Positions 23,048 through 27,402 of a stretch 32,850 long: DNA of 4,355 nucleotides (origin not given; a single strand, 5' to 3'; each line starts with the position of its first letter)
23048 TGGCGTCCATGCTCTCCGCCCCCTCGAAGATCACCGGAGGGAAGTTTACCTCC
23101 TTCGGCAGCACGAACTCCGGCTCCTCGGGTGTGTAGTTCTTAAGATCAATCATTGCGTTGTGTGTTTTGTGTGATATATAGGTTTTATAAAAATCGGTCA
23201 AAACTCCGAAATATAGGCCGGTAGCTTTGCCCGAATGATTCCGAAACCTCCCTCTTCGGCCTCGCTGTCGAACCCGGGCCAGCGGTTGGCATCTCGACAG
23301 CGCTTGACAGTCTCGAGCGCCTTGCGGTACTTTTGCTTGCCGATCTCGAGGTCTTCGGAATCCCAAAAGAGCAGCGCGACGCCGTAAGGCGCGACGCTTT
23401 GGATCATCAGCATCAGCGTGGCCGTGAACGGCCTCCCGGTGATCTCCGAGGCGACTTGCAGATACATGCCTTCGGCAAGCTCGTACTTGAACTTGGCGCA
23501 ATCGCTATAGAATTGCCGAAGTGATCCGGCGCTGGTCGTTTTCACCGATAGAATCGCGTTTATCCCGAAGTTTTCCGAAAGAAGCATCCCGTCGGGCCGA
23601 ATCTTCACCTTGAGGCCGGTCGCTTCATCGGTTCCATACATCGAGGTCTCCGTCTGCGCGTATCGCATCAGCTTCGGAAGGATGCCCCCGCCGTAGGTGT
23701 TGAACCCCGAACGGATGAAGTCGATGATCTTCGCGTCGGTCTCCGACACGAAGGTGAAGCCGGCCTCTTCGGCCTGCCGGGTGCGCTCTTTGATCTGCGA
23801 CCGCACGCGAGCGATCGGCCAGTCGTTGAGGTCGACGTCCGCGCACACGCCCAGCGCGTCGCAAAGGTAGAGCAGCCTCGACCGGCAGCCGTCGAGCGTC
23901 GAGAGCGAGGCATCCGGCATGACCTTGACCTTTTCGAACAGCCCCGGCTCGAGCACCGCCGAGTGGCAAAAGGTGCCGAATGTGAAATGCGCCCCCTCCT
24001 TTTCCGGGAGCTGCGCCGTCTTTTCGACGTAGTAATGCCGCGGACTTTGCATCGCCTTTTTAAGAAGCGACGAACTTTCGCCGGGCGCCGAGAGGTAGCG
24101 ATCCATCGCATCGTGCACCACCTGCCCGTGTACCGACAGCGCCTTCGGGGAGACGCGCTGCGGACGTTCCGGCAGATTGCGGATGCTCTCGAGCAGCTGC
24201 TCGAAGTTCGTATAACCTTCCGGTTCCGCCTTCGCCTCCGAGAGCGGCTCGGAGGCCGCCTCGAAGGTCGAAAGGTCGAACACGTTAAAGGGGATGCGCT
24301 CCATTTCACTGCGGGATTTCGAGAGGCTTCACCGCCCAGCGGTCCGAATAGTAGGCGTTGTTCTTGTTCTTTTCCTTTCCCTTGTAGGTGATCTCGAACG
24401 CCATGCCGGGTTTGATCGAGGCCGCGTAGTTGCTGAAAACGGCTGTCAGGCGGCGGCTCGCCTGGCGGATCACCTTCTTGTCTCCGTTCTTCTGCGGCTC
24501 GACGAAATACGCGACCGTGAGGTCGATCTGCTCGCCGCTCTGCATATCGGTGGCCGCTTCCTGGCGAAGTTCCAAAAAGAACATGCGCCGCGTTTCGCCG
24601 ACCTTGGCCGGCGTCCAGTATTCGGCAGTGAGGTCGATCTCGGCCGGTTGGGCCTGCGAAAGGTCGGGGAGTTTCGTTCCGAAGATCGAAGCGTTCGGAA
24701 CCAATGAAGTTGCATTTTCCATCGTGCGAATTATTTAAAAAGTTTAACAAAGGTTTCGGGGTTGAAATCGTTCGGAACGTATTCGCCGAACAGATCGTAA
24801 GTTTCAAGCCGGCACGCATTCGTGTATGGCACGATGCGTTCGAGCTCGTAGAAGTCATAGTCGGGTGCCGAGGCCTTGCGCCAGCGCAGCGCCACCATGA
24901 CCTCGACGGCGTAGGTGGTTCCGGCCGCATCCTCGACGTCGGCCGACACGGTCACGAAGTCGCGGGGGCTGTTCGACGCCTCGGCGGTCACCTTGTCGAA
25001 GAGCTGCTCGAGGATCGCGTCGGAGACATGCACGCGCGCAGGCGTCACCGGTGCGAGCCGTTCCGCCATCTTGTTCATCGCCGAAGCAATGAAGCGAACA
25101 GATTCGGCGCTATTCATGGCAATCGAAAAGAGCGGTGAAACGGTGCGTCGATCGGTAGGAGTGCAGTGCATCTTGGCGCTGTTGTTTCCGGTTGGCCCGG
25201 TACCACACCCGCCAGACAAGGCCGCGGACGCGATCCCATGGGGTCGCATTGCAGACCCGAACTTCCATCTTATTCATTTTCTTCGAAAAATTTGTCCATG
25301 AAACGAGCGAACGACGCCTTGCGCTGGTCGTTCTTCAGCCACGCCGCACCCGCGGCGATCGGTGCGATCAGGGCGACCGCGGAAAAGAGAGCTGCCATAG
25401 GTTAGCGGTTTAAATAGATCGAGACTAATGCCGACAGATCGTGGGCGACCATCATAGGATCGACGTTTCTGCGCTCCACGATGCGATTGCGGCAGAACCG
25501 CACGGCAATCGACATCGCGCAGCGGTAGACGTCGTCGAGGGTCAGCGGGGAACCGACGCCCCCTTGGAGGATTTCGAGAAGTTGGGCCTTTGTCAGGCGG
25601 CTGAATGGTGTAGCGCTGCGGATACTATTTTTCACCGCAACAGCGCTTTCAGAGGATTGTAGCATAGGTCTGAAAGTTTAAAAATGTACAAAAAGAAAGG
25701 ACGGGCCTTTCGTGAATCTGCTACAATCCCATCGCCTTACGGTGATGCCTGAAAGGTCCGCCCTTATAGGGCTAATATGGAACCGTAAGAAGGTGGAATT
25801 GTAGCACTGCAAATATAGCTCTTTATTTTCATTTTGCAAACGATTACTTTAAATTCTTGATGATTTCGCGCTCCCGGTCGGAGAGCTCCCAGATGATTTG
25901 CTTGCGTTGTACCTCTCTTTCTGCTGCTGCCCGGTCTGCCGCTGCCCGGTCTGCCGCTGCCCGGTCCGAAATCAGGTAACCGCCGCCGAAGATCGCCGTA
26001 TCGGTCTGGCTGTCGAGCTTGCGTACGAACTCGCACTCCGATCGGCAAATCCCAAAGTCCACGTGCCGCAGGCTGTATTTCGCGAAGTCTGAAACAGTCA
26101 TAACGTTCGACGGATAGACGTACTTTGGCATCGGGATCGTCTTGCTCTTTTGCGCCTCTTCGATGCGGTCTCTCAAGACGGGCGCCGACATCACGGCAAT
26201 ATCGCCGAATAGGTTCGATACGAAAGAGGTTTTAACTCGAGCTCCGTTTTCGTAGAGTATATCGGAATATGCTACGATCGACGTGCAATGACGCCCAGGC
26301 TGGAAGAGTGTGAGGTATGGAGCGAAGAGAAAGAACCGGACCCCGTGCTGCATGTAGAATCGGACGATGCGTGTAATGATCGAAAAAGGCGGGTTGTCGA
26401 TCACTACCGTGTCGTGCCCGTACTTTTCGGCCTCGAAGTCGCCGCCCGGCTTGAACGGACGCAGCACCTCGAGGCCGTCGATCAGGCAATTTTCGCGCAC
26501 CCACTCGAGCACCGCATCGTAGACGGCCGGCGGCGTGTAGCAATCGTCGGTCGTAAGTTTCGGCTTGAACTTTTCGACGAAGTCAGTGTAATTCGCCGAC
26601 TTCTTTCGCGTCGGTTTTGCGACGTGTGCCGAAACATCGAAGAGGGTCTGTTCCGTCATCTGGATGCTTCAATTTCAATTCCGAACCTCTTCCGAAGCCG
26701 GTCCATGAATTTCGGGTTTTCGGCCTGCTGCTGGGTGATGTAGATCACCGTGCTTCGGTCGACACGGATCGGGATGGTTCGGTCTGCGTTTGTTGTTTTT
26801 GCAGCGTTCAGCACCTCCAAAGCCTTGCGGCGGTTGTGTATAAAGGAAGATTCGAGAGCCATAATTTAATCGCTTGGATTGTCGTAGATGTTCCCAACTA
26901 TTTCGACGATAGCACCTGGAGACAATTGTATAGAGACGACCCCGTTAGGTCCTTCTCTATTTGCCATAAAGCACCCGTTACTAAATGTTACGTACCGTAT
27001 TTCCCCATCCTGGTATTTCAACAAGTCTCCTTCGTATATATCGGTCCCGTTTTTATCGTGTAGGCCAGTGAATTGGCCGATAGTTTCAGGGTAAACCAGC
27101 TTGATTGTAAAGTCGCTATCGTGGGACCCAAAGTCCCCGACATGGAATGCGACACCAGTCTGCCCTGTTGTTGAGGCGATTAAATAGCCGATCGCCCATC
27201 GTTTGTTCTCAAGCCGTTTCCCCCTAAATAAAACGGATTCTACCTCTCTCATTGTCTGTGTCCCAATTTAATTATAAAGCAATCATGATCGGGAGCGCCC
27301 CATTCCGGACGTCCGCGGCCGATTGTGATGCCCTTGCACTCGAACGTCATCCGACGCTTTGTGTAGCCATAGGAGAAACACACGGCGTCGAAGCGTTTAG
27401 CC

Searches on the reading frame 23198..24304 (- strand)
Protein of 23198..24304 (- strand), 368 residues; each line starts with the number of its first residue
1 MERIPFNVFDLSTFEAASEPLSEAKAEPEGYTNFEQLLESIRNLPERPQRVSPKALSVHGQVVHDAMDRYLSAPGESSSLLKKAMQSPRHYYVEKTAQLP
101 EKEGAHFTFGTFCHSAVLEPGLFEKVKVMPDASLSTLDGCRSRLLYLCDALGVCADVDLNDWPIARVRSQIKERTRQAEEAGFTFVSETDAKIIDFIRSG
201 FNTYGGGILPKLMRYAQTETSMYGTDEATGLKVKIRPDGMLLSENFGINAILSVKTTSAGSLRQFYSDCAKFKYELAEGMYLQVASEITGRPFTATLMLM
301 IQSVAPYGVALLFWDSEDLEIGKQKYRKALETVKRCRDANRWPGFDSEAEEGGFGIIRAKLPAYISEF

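Call 30: search_protein_families(library=phrogs, proteins=[window:23198-24304:-], max_evalue=0.01)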
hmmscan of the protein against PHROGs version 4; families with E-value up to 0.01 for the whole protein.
window:23198-24304:- (368 aa): 3 families
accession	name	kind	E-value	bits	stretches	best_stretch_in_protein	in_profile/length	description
phrog_412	-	DNA, RNA and nucleotide metabolism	1.3e-42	147.6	1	68-365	147-406/440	exonuclease VIII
phrog_607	-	DNA, RNA and nucleotide metabolism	1.3e-17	64.3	1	58-345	576-859/883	exonuclease VII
phrog_28222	-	DNA, RNA and nucleotide metabolism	0.0011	18.2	0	217-339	800-918/941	exonuclease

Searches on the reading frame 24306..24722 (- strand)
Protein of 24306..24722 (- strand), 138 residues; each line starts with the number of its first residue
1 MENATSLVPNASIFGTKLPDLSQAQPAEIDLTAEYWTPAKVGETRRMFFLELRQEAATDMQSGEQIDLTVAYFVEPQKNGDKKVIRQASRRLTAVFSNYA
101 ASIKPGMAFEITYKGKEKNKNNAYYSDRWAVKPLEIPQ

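Call 53: list_cluster_members(proteins=[window:24306-24722:-, L005:3887-4303:+, window:23198-24304:-, L005:4305-5411:+, L005:2891-3109:+, L008:903-1286:+, L005:1394-1714:-, L005:3488-3874:+, window:24731-25249:-, L008:1707-2051:+])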
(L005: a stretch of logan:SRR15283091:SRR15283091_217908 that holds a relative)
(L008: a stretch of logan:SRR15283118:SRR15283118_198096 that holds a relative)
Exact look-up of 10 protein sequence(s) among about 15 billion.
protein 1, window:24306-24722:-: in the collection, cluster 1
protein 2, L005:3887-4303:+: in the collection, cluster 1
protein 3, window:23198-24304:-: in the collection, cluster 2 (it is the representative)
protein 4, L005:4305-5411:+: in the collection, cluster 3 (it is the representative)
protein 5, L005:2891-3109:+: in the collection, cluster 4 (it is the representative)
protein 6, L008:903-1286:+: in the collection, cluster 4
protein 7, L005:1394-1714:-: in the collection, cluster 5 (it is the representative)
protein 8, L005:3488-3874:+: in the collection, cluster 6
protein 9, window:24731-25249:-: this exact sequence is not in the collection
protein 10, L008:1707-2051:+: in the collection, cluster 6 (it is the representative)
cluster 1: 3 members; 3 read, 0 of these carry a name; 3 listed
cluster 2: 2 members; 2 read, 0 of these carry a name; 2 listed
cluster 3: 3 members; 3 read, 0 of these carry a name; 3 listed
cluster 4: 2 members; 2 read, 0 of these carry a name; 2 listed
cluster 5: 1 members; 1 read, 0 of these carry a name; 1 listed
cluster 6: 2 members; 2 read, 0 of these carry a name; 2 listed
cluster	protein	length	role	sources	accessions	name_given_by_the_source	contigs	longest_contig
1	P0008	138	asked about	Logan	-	-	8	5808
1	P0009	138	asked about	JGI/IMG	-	-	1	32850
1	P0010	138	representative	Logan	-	-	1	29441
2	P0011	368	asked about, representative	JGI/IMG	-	-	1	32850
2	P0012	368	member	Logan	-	-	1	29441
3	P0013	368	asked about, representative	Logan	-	-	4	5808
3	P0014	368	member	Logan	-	-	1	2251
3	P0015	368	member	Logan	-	-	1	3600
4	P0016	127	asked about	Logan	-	-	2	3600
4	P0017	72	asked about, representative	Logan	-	-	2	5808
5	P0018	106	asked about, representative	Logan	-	-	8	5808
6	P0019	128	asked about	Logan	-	-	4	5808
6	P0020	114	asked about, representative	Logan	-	-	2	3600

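Call 54: find_encoding_contigs(protein=P0018, flank=3000, max_places=10)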
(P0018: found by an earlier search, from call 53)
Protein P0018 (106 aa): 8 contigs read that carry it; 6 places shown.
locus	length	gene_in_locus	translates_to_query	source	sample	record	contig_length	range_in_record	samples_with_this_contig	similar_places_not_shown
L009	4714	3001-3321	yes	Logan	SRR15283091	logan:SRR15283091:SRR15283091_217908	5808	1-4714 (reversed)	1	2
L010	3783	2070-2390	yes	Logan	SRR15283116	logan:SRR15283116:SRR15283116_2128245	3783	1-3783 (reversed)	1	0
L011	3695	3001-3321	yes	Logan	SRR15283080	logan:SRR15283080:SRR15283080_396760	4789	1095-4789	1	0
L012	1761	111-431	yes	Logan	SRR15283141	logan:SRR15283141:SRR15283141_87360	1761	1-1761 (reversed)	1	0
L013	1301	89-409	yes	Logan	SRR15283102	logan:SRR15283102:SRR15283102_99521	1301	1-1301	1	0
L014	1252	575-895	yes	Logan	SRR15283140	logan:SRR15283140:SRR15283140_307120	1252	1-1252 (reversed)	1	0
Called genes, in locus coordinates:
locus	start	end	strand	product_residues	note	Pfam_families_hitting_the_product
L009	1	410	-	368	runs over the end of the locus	PF12684:DUF3799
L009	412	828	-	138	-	-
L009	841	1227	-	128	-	-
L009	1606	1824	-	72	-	-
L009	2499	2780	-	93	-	-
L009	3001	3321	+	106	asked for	-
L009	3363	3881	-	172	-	-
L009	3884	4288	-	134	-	-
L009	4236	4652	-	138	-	-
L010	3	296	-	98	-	?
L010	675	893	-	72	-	-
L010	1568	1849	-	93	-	-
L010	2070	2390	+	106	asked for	-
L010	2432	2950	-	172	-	-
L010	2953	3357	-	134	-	-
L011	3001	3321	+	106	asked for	-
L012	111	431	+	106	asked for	-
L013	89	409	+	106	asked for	-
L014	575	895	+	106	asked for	-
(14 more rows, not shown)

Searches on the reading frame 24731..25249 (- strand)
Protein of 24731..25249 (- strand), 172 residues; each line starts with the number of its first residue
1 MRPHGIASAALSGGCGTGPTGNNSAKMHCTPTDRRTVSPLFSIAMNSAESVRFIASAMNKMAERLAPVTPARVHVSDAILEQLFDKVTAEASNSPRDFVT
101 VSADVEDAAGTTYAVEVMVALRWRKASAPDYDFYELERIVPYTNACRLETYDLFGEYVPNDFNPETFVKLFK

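Call 30: search_protein_families(library=phrogs, proteins=[window:24731-25249:-], max_evalue=0.01)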
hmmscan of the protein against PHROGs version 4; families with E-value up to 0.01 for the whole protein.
window:24731-25249:- (172 aa): 1 family
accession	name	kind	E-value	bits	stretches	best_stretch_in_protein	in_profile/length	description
phrog_1186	-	unknown function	0.0081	17.2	0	18-69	87-136/139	-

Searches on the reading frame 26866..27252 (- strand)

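Call 30: search_protein_families(library=phrogs, proteins=[window:26866-27252:-], max_evalue=0.01)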
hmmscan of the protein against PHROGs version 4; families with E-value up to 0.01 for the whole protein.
window:26866-27252:- (128 aa): 4 families
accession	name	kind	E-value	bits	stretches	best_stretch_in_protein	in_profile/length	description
phrog_98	-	unknown function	1.2e-21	78.1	1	9-126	30-147/208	-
phrog_8684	-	unknown function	4.9e-21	76.4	1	7-126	5-157/164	-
phrog_24347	-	unknown function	2.7e-06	27.8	1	58-125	172-237/245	-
phrog_9246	-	unknown function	0.0013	19.9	0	60-86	55-81/82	-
